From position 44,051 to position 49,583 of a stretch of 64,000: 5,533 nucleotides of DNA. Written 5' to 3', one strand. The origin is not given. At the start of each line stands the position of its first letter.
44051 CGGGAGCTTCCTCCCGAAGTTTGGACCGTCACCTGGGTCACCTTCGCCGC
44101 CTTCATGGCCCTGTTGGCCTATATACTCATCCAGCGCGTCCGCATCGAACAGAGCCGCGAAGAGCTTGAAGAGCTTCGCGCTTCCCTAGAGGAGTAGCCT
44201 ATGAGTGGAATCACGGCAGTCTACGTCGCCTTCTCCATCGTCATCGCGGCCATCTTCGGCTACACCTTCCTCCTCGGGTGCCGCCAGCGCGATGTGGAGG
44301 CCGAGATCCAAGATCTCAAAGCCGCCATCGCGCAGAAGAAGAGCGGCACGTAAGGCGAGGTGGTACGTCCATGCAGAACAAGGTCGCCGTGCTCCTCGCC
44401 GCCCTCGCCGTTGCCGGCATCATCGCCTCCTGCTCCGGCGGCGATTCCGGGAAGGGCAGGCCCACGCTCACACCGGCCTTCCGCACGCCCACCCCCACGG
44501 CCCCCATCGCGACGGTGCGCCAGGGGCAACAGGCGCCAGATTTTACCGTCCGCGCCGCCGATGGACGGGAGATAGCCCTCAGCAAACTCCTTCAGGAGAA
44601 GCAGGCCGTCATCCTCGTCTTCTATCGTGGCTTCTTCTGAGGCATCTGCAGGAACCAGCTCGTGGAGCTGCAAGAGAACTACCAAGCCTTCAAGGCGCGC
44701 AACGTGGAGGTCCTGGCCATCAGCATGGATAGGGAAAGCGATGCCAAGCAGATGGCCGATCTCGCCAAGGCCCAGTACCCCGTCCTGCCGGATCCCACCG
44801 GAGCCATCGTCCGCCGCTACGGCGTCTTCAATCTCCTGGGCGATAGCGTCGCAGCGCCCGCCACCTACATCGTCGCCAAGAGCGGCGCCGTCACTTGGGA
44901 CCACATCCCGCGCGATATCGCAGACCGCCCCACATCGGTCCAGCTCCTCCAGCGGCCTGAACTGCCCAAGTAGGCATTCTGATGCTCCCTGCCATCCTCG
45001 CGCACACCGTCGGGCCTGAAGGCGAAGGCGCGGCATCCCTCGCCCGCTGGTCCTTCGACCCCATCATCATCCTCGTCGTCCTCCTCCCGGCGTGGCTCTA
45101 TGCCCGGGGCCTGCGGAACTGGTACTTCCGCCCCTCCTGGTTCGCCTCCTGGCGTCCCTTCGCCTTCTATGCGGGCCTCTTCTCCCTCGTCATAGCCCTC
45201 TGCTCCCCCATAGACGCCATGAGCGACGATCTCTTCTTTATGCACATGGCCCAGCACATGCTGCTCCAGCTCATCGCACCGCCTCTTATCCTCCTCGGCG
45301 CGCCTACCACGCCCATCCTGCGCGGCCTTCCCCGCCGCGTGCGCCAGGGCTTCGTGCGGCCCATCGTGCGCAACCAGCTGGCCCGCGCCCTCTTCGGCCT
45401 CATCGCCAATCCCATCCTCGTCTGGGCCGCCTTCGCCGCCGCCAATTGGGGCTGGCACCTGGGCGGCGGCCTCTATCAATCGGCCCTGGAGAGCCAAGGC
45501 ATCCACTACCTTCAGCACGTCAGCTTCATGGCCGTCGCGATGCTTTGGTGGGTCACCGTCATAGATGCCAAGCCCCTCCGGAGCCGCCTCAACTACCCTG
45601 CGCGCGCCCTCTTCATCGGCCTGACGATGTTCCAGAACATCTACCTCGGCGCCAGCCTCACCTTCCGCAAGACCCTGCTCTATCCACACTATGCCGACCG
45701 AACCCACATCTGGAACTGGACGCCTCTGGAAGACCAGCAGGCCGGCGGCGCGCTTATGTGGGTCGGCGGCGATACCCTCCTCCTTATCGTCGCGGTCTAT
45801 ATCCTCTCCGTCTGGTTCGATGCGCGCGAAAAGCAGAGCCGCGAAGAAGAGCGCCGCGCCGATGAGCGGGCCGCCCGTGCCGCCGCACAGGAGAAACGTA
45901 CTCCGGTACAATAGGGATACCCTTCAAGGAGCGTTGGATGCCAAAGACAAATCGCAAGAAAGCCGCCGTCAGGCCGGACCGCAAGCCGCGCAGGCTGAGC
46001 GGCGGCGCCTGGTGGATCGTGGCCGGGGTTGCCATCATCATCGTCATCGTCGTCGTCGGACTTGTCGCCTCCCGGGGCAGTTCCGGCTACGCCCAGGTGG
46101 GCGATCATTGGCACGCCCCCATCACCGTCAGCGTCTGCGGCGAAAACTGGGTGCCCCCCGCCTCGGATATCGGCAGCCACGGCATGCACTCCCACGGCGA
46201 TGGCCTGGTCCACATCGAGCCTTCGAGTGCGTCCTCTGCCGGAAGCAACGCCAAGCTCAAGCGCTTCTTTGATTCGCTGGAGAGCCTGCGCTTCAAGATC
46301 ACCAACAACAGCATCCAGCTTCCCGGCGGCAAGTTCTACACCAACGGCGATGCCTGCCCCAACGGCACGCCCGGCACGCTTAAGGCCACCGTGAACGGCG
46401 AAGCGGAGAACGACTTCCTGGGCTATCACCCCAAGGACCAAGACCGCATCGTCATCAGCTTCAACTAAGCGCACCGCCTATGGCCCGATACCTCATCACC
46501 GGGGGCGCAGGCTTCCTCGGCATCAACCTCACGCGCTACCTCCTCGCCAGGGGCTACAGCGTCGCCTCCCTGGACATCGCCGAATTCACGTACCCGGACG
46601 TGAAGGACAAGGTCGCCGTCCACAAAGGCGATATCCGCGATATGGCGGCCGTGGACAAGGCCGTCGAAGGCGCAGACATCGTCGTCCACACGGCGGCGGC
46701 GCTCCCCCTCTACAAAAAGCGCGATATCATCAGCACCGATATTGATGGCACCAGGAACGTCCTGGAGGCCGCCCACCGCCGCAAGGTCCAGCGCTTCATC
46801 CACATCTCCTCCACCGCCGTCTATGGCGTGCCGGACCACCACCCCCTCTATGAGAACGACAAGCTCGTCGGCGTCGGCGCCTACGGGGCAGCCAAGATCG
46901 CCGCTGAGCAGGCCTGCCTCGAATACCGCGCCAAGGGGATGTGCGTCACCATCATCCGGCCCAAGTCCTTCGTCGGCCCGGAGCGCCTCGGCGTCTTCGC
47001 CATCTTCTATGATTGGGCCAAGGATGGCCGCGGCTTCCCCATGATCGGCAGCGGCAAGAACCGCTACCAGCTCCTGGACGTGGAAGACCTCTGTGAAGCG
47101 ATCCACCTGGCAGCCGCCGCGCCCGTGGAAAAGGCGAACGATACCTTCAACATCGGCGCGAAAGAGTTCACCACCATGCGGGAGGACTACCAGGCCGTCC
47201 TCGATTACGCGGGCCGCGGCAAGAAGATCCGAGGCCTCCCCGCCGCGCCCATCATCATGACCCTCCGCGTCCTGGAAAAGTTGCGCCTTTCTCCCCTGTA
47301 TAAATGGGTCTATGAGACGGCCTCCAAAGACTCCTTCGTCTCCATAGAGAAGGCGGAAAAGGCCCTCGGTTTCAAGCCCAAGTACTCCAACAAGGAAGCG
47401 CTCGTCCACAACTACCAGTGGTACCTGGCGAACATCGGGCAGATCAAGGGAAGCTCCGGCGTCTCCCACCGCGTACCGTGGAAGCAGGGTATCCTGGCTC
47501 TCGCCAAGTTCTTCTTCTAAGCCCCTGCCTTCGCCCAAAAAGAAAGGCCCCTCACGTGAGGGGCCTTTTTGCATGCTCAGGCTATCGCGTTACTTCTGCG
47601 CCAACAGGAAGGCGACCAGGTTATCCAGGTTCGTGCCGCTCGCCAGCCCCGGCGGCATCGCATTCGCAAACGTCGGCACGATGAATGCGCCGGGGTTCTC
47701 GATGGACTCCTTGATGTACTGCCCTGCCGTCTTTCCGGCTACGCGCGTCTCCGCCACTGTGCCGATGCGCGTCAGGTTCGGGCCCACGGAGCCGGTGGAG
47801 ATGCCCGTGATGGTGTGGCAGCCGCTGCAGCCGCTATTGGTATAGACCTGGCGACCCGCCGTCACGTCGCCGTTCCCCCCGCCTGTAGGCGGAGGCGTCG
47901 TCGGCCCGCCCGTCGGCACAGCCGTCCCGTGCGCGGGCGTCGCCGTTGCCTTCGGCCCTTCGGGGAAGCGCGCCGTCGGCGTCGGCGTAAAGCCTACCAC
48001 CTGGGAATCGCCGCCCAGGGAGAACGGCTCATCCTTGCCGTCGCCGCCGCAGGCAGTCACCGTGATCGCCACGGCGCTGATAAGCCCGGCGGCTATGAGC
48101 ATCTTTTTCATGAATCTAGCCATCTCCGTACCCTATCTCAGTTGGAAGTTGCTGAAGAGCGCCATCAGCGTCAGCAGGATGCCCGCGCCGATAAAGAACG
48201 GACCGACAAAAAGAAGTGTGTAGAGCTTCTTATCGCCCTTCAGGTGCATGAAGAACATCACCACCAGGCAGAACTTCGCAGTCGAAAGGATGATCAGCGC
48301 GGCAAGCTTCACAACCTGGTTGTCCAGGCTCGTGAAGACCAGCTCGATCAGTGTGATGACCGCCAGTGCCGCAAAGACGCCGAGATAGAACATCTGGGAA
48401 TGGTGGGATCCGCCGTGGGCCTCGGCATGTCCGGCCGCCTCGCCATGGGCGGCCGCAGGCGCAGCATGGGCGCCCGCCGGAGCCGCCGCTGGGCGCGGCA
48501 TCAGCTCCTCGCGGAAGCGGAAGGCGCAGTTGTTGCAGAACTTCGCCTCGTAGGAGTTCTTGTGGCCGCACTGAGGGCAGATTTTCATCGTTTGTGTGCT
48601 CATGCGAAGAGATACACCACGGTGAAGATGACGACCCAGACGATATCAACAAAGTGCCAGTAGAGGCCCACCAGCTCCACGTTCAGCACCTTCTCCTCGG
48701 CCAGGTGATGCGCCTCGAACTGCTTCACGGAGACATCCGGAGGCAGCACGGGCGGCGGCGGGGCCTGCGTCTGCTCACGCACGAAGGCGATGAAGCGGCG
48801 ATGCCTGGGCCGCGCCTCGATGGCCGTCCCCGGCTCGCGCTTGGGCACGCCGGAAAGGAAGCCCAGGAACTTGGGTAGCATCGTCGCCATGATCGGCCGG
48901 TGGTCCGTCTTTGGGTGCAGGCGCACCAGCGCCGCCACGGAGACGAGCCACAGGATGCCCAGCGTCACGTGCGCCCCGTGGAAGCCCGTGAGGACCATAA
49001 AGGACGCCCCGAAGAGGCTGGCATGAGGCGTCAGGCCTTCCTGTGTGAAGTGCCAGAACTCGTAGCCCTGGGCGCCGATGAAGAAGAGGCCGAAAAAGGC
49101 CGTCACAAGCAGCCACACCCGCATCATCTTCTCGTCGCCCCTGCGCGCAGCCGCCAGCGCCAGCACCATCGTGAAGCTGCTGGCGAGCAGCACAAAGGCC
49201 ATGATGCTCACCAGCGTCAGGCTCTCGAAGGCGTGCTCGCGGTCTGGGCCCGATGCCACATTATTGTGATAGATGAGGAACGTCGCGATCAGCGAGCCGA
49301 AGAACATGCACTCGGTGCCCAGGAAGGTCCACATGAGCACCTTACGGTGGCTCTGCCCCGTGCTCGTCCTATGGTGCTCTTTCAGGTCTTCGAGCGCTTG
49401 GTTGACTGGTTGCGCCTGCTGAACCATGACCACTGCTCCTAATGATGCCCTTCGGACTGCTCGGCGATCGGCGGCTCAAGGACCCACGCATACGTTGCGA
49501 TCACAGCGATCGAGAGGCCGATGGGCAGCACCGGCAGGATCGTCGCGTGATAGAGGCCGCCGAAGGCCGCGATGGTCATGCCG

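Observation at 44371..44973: Selenocysteine redoxin in a ccm operon that lacks ccmG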

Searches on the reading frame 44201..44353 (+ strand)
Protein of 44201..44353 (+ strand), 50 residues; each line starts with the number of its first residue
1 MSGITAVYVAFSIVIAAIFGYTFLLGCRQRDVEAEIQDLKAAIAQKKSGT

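Call 11: search_protein_families(library=pfam, proteins=[window:44201-44353:+], max_evalue=0.01)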
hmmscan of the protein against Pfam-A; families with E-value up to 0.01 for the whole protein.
window:44201-44353:+ (50 aa): 0 families

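Call 26: search_protein_families(library=ncbifam, proteins=[window:44201-44353:+], max_evalue=0.01)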
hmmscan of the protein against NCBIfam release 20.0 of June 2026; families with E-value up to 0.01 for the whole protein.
window:44201-44353:+ (50 aa): 1 family
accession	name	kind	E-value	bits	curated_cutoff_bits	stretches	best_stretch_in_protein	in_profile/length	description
TIGR04391.1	CcmD_alt_fam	subfamily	4.5e-10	39.3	24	1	5-40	1-36/36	CcmD family protein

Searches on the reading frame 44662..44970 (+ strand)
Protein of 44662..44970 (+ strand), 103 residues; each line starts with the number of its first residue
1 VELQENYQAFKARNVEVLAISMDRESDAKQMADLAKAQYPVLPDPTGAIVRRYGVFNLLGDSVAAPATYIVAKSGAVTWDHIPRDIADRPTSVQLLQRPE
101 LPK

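Call 80: list_cluster_members(proteins=[window:44662-44970:+, P0001])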
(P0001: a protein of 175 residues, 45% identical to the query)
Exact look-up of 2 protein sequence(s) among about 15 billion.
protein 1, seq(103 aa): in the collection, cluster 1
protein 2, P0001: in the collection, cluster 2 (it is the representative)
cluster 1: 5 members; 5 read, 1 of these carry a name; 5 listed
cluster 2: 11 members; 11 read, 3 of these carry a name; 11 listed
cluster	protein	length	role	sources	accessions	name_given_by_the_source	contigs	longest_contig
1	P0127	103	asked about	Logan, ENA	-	-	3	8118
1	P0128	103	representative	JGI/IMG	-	-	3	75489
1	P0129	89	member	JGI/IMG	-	peroxiredoxin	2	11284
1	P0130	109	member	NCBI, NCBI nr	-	-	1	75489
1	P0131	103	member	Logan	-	-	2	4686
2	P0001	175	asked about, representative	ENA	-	-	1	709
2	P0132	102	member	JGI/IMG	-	peroxiredoxin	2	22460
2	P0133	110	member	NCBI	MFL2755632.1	MAG: peroxiredoxin family protein [Dehalococcoidia bacterium]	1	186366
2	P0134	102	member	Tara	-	strand:- start:135 stop:443 length:309 start_codon:yes stop_codon:yes gene_type:complete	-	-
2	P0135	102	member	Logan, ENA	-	-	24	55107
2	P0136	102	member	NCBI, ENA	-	-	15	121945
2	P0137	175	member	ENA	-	-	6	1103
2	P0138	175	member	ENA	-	-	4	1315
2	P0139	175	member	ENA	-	-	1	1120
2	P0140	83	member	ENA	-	-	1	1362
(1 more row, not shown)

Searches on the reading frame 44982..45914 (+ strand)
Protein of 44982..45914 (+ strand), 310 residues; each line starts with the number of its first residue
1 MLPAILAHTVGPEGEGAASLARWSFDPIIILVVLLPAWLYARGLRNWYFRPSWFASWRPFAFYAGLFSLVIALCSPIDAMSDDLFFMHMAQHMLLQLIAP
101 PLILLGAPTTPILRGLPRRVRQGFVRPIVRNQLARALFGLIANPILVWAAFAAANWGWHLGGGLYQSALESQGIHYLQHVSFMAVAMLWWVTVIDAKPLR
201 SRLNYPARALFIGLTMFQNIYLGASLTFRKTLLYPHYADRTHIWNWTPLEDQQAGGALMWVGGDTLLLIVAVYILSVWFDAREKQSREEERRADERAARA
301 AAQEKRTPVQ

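Call 12: search_protein_families(library=pfam, proteins=[window:44982-45914:+], max_evalue=0.01)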
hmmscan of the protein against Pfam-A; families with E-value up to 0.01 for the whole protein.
window:44982-45914:+ (310 aa): 1 family
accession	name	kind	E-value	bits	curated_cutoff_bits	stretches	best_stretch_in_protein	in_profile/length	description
PF09678.15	Caa3_CtaG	-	1.2e-59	202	27.7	1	38-279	1-235/237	Cytochrome c oxidase caa3 assembly factor (Caa3_CtaG)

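Call 17: find_encoding_contigs(protein=window:44982-45914:+, flank=10000, max_places=6)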
Protein window:44982-45914:+ (310 aa): 6 contigs read that carry it; 6 places shown.
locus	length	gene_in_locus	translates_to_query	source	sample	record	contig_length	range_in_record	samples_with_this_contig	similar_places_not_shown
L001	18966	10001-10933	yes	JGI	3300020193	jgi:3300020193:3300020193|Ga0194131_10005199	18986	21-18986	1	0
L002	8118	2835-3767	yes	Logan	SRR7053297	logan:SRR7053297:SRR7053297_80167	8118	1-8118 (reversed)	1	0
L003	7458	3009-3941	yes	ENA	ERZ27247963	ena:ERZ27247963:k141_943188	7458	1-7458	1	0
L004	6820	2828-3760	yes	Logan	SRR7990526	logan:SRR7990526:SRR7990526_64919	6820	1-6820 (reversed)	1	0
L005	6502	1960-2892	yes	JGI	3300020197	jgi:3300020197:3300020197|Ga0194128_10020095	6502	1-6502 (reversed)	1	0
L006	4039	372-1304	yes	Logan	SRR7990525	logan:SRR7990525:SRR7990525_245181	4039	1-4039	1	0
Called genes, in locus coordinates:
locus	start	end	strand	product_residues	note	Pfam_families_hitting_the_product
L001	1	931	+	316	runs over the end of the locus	?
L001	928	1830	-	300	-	PF13302:Acetyltransf_3 (faint), PF00583:Acetyltransf_1, PF13673:Acetyltransf_10, PF13508:Acetyltransf_7, PF08445:FR47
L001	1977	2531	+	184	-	-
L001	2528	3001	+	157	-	PF03100:CcmE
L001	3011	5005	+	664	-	PF01578:Cytochrom_C_asm, PF16327:CcmF_C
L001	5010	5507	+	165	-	PF03918:CcmH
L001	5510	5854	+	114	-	-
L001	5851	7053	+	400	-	-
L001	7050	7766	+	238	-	PF00005:ABC_tran, PF13191:AAA_16 (weak), PF13304:AAA_21 (weak)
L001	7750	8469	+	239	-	PF01061:ABC2_membrane, PF03379:CcmB, PF12698:ABC2_membrane_3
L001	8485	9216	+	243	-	PF01578:Cytochrom_C_asm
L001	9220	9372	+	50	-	-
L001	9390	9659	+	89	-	PF00578:AhpC-TSA (weak)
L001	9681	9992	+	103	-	PF00578:AhpC-TSA, PF08534:Redoxin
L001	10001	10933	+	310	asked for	PF09678:Caa3_CtaG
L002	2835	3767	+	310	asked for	PF09678:Caa3_CtaG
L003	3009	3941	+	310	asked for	PF09678:Caa3_CtaG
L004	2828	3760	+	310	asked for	PF09678:Caa3_CtaG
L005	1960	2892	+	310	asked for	PF09678:Caa3_CtaG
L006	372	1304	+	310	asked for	PF09678:Caa3_CtaG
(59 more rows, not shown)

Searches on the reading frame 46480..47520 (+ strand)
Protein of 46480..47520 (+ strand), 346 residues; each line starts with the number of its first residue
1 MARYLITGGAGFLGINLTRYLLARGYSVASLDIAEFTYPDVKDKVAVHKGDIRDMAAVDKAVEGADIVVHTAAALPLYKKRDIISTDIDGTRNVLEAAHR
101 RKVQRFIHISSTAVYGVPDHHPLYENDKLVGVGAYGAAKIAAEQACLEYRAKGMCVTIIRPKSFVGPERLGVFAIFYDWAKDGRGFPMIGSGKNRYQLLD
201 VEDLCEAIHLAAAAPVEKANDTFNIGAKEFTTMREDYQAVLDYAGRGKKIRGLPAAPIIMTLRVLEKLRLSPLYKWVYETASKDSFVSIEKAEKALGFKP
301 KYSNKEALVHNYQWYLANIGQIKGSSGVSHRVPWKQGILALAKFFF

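Call 12: search_protein_families(library=pfam, proteins=[window:46480-47520:+], max_evalue=0.01)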
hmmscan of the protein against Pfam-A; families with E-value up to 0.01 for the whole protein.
window:46480-47520:+ (346 aa): 10 families
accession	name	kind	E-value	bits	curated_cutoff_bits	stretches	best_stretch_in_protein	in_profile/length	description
PF01370.27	Epimerase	-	2.9e-45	155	20.9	1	5-226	2-240/240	NAD dependent epimerase/dehydratase family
PF16363.11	GDP_Man_Dehyd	-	4.6e-29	102.4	27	1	5-307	1-328/332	GDP-mannose 4,6 dehydratase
PF01073.25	3Beta_HSD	-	5.1e-24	85.2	22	1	5-221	1-238/280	3-beta hydroxysteroid dehydrogenase/isomerase family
PF13460.12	NAD_binding_10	-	7.1e-18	65.6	27.2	1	8-165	1-147/184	NAD(P)H-binding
PF04321.23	RmlD_sub_bind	-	7.5e-13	48.6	27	1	4-153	3-143/287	RmlD substrate binding domain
PF07993.18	NAD_binding_4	-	1.1e-12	48.1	20.1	1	42-171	60-214/258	Male sterility protein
PF02719.21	Polysacc_synt_2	-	6.9e-10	39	20.2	1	5-111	2-128/293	Polysaccharide biosynthesis protein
PF05368.20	NmrA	-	5.8e-05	23.3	27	1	5-109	6-105/298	NmrA-like family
PF08659.16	KR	-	0.0019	18.6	22.6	0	2-74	1-91/180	KR domain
PF00106.31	adh_short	-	0.0032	17.4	26.6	0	5-74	4-87/195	short chain dehydrogenase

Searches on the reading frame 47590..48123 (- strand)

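Call 12: search_protein_families(library=pfam, proteins=[window:47590-48123:-], max_evalue=0.01)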
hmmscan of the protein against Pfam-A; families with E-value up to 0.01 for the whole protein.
window:47590-48123:- (177 aa): 2 families
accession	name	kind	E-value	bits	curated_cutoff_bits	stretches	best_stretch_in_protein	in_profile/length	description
PF00034.26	Cytochrom_C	-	4.9e-06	28.2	21.3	1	88-175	2-88/90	Cytochrome c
PF13442.11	Cytochrome_CBB3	-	1.3e-05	25.9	27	1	86-173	2-68/68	Cytochrome C oxidase, cbb3-type, subunit III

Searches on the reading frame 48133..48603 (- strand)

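Call 12: search_protein_families(library=pfam, proteins=[window:48133-48603:-], max_evalue=0.01)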
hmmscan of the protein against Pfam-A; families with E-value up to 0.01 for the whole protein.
window:48133-48603:- (156 aa): 5 families
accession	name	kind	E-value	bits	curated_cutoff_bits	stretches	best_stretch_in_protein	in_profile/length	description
PF03626.19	COX4_pro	-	2.4e-11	44.3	28.9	1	75-142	2-70/72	Prokaryotic Cytochrome C oxidase subunit IV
PF13240.11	Zn_Ribbon_1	-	2.1e-05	24.6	25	1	9-27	2-20/23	zinc-ribbon domain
PF12773.13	DZR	-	0.00025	21.6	27.3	1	6-26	24-44/45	Double zinc ribbon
PF13248.11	Zn_ribbon_3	-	0.00088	19.1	27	1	6-26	2-22/26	zinc-ribbon domain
PF24985.1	DUF7775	-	0.0063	17.4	25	1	67-130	35-96/140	Domain of unknown function (DUF7775)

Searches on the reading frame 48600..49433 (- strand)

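Call 12: search_protein_families(library=pfam, proteins=[window:48600-49433:-], max_evalue=0.01)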
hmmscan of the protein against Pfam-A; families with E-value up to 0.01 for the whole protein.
window:48600-49433:- (277 aa): 1 family
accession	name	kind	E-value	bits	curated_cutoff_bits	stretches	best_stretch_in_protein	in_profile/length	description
PF00510.24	COX3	-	4.3e-13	50.2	23.8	2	31-178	77-228/258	Cytochrome c oxidase subunit III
